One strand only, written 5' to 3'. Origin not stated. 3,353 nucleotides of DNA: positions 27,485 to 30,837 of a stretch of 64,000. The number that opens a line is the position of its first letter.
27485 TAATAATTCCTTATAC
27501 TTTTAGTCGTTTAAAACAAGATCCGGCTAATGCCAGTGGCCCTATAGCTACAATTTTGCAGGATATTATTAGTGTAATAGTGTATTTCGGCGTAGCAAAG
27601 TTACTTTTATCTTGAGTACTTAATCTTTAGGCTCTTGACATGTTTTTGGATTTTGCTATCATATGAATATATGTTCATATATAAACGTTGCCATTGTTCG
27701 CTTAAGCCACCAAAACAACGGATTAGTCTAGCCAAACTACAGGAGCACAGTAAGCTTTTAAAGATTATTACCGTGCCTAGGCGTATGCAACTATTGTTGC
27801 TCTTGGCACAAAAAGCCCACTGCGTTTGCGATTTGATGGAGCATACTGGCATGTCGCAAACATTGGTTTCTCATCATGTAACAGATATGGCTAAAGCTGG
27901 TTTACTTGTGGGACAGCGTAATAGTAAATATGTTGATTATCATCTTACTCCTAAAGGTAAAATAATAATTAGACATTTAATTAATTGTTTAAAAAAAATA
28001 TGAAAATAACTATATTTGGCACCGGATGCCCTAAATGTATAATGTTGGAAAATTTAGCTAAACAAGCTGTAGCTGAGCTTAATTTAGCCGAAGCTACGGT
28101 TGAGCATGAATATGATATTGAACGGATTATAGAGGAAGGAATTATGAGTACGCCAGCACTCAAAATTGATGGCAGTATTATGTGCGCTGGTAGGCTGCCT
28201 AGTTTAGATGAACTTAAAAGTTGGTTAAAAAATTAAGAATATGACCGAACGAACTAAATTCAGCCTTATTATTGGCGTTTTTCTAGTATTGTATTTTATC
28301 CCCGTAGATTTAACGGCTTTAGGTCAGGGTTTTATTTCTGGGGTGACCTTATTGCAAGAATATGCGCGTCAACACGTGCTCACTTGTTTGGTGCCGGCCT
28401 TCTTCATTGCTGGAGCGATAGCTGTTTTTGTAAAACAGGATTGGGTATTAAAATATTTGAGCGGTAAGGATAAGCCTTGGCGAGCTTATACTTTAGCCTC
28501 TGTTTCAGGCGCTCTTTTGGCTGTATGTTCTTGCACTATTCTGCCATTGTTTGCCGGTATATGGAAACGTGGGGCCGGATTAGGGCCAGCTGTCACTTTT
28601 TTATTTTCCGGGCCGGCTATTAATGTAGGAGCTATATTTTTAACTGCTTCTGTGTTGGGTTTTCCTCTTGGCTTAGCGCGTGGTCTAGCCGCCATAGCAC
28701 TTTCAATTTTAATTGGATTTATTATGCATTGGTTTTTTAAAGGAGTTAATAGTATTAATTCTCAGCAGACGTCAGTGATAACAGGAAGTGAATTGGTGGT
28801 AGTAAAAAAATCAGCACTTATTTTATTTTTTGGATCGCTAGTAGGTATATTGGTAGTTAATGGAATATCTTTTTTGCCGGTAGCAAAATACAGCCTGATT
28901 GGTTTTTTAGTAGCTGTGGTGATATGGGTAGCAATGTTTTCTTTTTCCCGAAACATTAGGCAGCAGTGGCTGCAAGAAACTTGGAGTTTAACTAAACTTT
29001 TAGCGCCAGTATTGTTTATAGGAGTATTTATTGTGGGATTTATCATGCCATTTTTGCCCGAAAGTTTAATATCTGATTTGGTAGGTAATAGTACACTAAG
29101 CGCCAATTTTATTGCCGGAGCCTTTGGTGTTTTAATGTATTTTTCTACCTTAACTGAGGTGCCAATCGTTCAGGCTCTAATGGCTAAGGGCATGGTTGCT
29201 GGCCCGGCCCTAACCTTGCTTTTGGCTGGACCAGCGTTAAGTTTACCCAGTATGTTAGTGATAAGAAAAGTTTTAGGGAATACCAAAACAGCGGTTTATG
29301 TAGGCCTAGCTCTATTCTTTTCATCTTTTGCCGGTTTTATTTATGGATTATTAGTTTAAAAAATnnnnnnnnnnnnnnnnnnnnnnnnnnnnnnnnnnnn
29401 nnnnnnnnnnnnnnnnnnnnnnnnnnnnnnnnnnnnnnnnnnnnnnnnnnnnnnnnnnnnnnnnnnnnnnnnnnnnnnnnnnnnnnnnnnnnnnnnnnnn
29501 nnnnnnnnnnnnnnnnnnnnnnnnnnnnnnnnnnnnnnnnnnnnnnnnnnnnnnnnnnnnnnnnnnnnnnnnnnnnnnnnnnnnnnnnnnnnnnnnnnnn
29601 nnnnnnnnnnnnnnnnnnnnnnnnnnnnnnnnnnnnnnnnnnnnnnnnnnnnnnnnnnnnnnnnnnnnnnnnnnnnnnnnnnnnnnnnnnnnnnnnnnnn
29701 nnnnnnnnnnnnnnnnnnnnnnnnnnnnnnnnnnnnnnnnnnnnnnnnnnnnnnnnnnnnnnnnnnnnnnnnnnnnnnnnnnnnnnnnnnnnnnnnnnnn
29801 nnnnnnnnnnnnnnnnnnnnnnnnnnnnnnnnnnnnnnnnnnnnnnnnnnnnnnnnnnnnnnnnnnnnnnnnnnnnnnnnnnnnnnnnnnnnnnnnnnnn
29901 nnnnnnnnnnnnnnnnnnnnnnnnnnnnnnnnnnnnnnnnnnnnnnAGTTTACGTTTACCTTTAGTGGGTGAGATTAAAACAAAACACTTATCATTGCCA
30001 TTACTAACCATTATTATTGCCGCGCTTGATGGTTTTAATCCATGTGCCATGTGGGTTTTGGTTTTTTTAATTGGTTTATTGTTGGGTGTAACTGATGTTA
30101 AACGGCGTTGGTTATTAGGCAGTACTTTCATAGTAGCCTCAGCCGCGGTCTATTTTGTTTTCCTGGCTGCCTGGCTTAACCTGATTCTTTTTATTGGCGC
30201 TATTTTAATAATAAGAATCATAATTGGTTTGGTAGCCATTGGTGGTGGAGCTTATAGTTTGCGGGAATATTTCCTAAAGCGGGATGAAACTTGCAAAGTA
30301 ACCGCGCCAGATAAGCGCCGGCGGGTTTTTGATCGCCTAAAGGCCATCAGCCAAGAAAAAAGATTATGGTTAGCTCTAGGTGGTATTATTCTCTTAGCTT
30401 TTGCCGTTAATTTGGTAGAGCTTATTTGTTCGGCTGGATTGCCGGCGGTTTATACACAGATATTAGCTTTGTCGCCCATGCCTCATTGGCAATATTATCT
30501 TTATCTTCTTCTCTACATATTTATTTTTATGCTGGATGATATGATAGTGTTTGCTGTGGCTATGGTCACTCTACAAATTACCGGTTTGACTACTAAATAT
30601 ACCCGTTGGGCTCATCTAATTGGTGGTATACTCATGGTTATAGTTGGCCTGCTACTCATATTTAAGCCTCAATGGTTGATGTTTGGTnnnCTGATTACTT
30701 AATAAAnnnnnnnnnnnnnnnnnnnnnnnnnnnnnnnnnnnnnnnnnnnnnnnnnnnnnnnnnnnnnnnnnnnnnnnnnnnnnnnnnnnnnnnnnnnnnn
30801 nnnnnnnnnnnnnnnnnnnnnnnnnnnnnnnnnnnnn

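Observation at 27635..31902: Six-gene extracytoplasmic thiol-disulfide cluster (ArsR, CPKC-Trx, DUF318 permease, Trx-DsbD fusion, CWSC lipoprotein, CcdA)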

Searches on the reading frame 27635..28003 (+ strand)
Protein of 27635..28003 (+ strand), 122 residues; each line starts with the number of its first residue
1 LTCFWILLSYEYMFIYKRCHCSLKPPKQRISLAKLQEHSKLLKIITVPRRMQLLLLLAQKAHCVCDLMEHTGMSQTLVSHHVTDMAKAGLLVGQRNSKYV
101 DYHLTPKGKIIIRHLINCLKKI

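Call 3: search_protein_families(library=pfam, proteins=[window:27635-28003:+], max_evalue=0.01)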
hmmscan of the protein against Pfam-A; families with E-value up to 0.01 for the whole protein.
window:27635-28003:+ (122 aa): 4 families
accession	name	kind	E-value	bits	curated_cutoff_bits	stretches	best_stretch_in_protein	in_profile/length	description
PF01022.26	HTH_5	-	9.7e-13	48.2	22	1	48-90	2-44/47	Bacterial regulatory protein, arsR family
PF25213.1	HVO_A0261_N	-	5.5e-06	26.6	35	1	45-118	8-77/86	HVO_A0261 N-terminal domain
PF12802.13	MarR_2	-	0.0014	19.1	27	1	64-96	23-55/61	MarR family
PF07848.18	PaaX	-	0.0042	17.7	24.8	0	66-108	28-70/70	PaaX-like protein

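Call 4: search_protein_families(library=ncbifam, proteins=[window:27635-28003:+], max_evalue=0.01)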
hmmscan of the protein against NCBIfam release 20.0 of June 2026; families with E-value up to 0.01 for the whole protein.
window:27635-28003:+ (122 aa): 10 families
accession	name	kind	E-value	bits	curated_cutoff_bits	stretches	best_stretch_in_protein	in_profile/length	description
NF033788.1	HTH_metalloreg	subfamily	1.2e-16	60.3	55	1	39-107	2-71/77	metalloregulator ArsR/SmtB family transcription factor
NF007528.0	PRK10141.1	subfamily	3.3e-10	39.9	97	1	40-107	8-76/117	metalloregulator ArsR/SmtB family transcription factor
NF045707.1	Dbac_1936_reg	equivalog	2.5e-09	37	115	1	35-110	4-79/99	ArsR/SmtB-type metalloregulator TsoR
NF041413.1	ArsR_Rv2640c_fam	equivalog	2.8e-08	34.2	155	1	42-104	36-101/118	Rv2640c family ArsR-like transcriptional regulator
NF033789.1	repress_SdpR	subfamily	3.3e-08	33.3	100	1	42-105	2-65/79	autorepressor SdpR family transcription factor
NF040642.1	sulf_sens_BigR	equivalog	5.7e-08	32.7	155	1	34-108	6-80/95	sulfite-sensing transcriptional repressor BigR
NF047906.1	CdPbTransRegCmtR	equivalog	4.1e-05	23.4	150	1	39-105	12-78/104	Cd(II)/Pb(II)-sensing metalloregulatory transcriptional regulator CmtR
NF053755.1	MsvR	equivalog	4.7e-05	23.2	220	1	40-94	5-59/236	transcriptional factor MsvR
NF052532.1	TransRegPagRBaca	equivalog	7.4e-05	22.8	170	1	29-115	8-95/99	transcriptional repressor PagR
NF053602.1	Phr_regulator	exception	0.00061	19.4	320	1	37-93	1-57/191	heat shock transcription regulator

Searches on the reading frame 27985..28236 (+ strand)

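Call 3: search_protein_families(library=pfam, proteins=[window:27985-28236:+], max_evalue=0.01)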
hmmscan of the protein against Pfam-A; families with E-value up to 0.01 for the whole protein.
window:27985-28236:+ (83 aa): 1 family
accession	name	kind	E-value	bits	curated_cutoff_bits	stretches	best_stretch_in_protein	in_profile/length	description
PF13192.12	Thioredoxin_3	-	1.3e-22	80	24.8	1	6-82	1-76/76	Thioredoxin domain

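Call 4: search_protein_families(library=ncbifam, proteins=[window:27985-28236:+], max_evalue=0.01)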
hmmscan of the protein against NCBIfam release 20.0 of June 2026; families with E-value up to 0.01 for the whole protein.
window:27985-28236:+ (83 aa): 2 families
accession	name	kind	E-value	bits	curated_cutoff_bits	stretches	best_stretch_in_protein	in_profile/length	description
TIGR00412.2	redox_disulf_2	subfamily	1.1e-25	89.8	62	1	7-82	1-75/75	MTH895/ArsE family thioredoxin-like protein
TIGR00411.1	redox_disulf_1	equivalog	7.2e-05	22.8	92.75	1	8-80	3-77/82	MJ0307 family thioredoxin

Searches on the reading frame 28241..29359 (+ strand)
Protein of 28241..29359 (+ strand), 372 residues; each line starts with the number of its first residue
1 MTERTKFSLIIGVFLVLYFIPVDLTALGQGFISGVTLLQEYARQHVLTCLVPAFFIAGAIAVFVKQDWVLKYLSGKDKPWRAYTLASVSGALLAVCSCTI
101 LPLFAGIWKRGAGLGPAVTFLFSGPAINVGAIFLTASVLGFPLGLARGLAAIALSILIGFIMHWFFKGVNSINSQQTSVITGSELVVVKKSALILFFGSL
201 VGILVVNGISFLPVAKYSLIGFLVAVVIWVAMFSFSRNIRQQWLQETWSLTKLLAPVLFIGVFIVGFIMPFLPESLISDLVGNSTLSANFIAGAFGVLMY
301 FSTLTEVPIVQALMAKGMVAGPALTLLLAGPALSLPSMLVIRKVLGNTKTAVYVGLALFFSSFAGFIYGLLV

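Call 3: search_protein_families(library=pfam, proteins=[window:28241-29359:+], max_evalue=0.01)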
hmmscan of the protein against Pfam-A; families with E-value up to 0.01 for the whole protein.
window:28241-29359:+ (372 aa): 1 family
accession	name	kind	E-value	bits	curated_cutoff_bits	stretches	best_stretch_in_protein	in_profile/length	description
PF03773.19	ArsP_1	-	2.4e-73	247.3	32.3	1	35-369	5-293/294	Predicted permease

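Call 4: search_protein_families(library=ncbifam, proteins=[window:28241-29359:+], max_evalue=0.01)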
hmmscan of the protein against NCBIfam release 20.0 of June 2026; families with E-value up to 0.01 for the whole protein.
window:28241-29359:+ (372 aa): 2 families
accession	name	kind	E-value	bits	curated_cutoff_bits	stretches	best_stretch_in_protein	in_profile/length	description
NF033936.1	CuZnOut_SO0444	equivalog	3.7e-34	118.4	300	1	53-369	15-310/351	SO_0444 family Cu/Zn efflux transporter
NF040736.1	efflux_SaoE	equivalog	5.6e-30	104.8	325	2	49-231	21-197/352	efflux transporter SaoE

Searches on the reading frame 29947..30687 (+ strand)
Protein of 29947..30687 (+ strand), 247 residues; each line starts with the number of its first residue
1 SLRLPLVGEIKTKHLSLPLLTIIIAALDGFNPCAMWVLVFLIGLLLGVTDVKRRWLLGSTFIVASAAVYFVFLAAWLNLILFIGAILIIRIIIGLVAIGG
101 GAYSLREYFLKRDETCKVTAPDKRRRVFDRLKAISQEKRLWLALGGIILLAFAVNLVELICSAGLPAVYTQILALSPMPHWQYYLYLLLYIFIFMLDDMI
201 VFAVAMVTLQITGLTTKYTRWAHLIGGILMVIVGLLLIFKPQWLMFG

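Call 53: predict_structure(alignment_id=A2)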
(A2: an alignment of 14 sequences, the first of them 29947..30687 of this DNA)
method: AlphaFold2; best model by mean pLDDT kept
length: 247 residues; sequences in the alignment: 14
mean_pLDDT: 66.7   pTM: 0.61
mean pLDDT of the five models: 66.7, 65.5, 63.8, 51.7, 43.9
residues with pLDDT >= 90: 0; 70-90: 109; 50-70: 107; < 50: 31
segments of 3 or more residues with pLDDT < 50: 3-7, 79-85, 114-120, 241-247
pLDDT, mean of each block of 10 residues (from residue 1): 48 70 73 69 76 86 86 64 49 60 61 47 55 60 80 72 65 74 85 86 78 54 59 62 42
secondary structure, 60 per line:
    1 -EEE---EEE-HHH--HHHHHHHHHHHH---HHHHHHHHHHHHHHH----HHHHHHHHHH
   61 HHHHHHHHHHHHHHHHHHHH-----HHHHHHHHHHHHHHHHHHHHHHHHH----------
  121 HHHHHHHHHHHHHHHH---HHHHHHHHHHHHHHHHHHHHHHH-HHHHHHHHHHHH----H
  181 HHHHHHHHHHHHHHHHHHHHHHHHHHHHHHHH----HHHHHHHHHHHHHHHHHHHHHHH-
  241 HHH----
elements in order: E2-4 E8-10 H17-28 H32-46 H51-80 H86-110 H121-136 H140-162 H164-175 H180-212 H217-239

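Call 72: search_protein_families(library=pfam, proteins=[window:29947-30687:+], max_evalue=10)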
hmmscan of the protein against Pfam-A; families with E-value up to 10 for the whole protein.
window:29947-30687:+ (247 aa): 2 families
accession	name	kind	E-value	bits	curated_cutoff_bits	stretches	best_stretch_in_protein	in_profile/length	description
PF09534.15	Trp_oprn_chp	-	0.23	11.7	29.6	2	56-154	36-134/180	Tryptophan-associated transmembrane protein (Trp_oprn_chp)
PF19601.4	DUF6106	-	2.5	8.4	25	1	62-128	25-93/173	Family of unknown function (DUF6106)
